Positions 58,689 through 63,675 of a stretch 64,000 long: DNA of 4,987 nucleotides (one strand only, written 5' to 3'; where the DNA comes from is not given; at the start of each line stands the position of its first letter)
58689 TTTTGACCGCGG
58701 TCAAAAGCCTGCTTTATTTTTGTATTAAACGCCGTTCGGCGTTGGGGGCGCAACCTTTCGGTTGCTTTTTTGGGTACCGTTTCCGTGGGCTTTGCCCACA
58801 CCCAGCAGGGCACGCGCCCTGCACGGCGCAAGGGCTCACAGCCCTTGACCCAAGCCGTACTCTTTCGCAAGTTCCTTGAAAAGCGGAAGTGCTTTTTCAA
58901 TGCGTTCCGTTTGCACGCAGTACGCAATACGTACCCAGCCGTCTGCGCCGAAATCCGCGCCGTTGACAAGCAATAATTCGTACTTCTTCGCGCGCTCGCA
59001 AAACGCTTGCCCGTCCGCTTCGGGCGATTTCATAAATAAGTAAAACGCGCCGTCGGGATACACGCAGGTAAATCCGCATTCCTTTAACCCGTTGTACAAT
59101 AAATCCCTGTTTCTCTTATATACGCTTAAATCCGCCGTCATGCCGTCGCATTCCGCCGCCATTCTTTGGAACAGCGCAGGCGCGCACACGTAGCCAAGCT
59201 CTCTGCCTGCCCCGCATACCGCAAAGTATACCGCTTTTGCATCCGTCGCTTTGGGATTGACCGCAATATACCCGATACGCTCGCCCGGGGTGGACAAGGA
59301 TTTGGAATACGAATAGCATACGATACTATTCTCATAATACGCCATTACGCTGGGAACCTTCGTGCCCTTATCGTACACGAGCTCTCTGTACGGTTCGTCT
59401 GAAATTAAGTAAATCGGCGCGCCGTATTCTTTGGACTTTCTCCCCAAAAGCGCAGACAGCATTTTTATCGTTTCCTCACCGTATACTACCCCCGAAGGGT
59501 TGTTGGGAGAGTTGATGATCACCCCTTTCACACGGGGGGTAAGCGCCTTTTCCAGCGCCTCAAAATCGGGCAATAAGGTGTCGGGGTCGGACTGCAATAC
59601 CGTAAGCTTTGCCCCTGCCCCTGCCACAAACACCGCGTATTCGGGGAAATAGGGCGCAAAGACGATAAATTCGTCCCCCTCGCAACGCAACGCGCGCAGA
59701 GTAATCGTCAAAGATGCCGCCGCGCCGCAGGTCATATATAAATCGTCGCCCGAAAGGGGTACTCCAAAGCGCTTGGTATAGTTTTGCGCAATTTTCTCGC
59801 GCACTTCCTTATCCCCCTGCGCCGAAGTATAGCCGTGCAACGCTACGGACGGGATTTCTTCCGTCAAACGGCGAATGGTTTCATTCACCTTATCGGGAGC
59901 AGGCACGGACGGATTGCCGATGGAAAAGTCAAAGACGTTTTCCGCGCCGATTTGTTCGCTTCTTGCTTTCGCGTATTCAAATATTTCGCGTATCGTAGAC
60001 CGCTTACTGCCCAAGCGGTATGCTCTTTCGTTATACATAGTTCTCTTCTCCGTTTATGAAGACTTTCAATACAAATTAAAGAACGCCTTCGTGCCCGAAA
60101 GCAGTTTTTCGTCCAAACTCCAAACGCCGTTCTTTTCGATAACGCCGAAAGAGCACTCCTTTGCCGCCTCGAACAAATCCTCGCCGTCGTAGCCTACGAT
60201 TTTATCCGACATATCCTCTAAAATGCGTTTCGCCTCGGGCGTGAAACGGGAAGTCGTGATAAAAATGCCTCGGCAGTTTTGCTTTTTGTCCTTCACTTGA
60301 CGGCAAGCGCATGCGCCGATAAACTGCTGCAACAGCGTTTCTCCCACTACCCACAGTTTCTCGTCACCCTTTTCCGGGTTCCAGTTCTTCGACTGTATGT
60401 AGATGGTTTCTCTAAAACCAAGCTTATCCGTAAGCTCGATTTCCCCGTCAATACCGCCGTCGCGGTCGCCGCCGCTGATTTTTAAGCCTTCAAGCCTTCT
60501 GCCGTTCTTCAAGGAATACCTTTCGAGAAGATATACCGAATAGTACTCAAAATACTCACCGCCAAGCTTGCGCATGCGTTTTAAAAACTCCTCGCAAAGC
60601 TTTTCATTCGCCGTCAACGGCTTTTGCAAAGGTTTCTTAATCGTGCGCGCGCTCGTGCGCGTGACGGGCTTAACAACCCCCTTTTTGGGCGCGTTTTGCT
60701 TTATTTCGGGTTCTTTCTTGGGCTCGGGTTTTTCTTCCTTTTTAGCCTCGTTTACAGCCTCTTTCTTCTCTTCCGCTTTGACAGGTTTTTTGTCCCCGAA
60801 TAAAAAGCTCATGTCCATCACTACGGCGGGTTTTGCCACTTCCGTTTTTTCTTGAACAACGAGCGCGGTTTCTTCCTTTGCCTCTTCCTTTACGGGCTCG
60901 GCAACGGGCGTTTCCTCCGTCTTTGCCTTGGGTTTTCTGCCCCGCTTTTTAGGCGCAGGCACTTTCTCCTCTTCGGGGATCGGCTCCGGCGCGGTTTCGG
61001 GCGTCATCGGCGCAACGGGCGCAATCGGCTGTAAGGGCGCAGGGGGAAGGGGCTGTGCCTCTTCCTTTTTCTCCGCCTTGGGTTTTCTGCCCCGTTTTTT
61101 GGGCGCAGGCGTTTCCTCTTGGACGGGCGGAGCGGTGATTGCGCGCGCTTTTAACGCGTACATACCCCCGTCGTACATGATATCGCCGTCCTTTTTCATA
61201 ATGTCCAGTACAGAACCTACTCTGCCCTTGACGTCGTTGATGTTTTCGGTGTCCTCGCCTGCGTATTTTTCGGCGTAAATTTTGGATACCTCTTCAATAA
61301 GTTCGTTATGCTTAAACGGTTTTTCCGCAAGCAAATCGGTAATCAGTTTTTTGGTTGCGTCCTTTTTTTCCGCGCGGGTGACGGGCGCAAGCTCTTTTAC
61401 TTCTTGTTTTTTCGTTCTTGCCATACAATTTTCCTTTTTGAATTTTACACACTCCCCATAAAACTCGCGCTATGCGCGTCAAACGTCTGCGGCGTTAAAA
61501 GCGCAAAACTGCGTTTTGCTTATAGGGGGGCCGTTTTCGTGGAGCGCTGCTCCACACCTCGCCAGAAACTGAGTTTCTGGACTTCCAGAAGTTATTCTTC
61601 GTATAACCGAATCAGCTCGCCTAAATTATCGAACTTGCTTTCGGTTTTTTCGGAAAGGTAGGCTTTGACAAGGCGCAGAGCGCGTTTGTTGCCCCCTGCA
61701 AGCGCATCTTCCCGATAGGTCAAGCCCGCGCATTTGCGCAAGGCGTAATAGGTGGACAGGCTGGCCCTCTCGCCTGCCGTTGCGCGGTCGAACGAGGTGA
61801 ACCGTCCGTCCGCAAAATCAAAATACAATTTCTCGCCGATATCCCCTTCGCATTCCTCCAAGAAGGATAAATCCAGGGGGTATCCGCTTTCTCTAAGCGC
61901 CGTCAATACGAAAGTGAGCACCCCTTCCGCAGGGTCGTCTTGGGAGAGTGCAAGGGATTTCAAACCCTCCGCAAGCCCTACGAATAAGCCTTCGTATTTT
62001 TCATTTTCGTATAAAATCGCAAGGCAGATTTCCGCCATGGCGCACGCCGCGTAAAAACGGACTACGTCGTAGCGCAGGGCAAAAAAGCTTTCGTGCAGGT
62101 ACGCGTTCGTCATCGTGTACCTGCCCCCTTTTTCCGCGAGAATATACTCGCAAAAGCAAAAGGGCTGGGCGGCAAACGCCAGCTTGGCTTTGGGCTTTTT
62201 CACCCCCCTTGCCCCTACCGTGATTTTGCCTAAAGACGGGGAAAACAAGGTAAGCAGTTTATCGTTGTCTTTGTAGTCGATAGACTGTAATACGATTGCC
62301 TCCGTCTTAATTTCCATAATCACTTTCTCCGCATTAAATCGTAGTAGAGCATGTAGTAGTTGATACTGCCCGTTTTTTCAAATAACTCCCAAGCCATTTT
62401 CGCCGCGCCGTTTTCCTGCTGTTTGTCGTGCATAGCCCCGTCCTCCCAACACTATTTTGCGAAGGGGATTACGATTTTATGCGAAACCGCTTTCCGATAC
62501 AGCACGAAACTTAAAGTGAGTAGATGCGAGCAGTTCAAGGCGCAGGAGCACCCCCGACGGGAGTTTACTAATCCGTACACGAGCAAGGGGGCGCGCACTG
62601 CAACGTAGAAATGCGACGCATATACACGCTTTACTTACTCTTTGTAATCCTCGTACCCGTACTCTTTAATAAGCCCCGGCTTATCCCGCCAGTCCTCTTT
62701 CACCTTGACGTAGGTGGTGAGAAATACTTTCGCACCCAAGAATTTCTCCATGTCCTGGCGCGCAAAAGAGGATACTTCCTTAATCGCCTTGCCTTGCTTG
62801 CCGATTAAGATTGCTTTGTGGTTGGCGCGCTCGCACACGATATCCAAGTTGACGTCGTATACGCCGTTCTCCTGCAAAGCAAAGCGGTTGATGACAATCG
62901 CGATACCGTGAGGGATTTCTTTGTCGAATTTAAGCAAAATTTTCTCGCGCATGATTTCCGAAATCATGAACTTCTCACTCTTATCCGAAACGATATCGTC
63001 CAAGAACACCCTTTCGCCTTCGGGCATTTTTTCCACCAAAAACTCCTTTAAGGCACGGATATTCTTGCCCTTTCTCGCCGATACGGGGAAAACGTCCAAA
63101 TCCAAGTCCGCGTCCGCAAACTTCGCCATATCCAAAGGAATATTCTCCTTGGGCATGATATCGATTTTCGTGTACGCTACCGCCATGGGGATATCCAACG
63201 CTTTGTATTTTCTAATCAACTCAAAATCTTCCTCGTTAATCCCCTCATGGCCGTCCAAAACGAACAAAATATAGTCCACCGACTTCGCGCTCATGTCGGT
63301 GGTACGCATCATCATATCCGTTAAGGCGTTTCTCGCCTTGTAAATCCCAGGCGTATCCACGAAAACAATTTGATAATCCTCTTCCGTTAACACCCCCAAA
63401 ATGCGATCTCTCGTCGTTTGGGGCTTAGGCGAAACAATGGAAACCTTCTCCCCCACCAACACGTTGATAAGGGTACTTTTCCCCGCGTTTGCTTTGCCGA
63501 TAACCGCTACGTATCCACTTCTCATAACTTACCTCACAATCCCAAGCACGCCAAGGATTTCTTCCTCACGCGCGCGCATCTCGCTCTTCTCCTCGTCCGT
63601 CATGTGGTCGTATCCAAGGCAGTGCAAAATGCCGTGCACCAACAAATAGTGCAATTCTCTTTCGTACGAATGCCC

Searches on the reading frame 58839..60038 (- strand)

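Call 79: search_protein_families(library=pfam, proteins=[window:58839-60038:-], max_evalue=0.00001)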
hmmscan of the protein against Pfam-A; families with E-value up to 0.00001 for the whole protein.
window:58839-60038:- (400 aa): 1 family
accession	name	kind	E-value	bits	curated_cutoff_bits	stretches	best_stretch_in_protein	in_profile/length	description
PF00155.27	Aminotran_1_2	-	4.4e-47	161.4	19.7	1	34-384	2-358/361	Aminotransferase class I and II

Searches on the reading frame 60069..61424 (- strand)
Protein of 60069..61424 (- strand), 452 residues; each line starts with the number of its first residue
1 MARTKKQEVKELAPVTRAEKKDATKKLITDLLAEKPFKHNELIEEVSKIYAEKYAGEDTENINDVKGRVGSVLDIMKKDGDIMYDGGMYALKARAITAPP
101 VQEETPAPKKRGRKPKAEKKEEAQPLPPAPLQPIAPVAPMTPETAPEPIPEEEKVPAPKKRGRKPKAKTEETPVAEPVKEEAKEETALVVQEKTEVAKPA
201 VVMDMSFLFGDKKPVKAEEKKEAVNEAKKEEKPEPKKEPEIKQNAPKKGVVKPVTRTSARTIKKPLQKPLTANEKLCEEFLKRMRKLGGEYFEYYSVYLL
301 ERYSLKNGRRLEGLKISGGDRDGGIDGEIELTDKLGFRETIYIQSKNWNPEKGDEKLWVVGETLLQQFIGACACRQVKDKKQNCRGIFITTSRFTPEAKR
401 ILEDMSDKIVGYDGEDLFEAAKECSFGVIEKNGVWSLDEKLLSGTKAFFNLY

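Call 79: search_protein_families(library=pfam, proteins=[window:60069-61424:-], max_evalue=0.00001)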
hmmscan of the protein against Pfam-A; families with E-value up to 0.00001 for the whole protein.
window:60069-61424:- (452 aa): 1 family
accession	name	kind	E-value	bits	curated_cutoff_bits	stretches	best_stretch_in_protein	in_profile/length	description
PF04471.18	Mrr_cat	-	6e-13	49.4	21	1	285-419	2-113/115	Restriction endonuclease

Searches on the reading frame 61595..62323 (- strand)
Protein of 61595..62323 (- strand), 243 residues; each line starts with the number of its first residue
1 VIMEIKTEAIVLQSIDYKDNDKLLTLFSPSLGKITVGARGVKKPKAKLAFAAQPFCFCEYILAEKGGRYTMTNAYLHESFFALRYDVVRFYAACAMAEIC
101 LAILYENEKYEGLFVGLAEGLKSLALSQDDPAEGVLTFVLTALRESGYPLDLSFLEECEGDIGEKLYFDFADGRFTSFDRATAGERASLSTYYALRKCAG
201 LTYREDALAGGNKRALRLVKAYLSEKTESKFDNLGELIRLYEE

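Call 79: search_protein_families(library=pfam, proteins=[window:61595-62323:-], max_evalue=0.00001)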
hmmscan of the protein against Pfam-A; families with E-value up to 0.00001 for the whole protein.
window:61595-62323:- (243 aa): 2 families
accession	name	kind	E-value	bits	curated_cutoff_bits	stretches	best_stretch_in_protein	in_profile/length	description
PF11967.14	RecO_N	-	1.8e-19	70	27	1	3-80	1-80/80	Recombination protein O N terminal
PF02565.21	RecO_C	-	8.8e-14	52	22.1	1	84-231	1-153/157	Recombination protein O C terminal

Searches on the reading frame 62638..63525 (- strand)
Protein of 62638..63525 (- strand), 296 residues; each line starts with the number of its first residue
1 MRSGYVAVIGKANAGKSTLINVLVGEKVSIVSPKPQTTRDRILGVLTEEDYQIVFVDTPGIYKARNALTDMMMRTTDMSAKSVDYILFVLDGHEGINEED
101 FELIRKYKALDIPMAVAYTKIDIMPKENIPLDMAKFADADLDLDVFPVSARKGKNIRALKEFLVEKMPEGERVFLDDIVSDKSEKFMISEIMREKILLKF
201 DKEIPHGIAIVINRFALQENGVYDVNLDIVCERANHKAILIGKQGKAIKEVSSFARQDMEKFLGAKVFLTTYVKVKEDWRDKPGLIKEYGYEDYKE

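Call 79: search_protein_families(library=pfam, proteins=[window:62638-63525:-], max_evalue=0.00001)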
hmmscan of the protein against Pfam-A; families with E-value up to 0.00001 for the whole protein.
window:62638-63525:- (296 aa): 7 families
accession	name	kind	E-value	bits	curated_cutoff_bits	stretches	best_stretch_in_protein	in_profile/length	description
PF01926.29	MMR_HSR1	-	7.1e-27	94.2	21.9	1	6-120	2-113/113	50S ribosome-binding GTPase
PF02421.24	FeoB_N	-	6.4e-20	71.7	27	1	6-161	3-154/156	Ferrous iron transport protein B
PF07650.23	KH_2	-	5.9e-16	58.5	22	1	203-280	1-78/78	KH domain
PF00009.33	GTP_EFTU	-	2.3e-12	47.3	26.5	1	48-168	66-187/188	Elongation factor Tu GTP binding domain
PF00350.29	Dynamin_N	-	2.4e-12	47.6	27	1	6-39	1-34/168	Dynamin family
PF03193.22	RsgA_GTPase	-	1.4e-08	35.2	30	0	5-63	108-170/174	RsgA GTPase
PF04548.22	AIG1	-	6.4e-08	32.6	27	1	7-108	4-108/212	AIG1 family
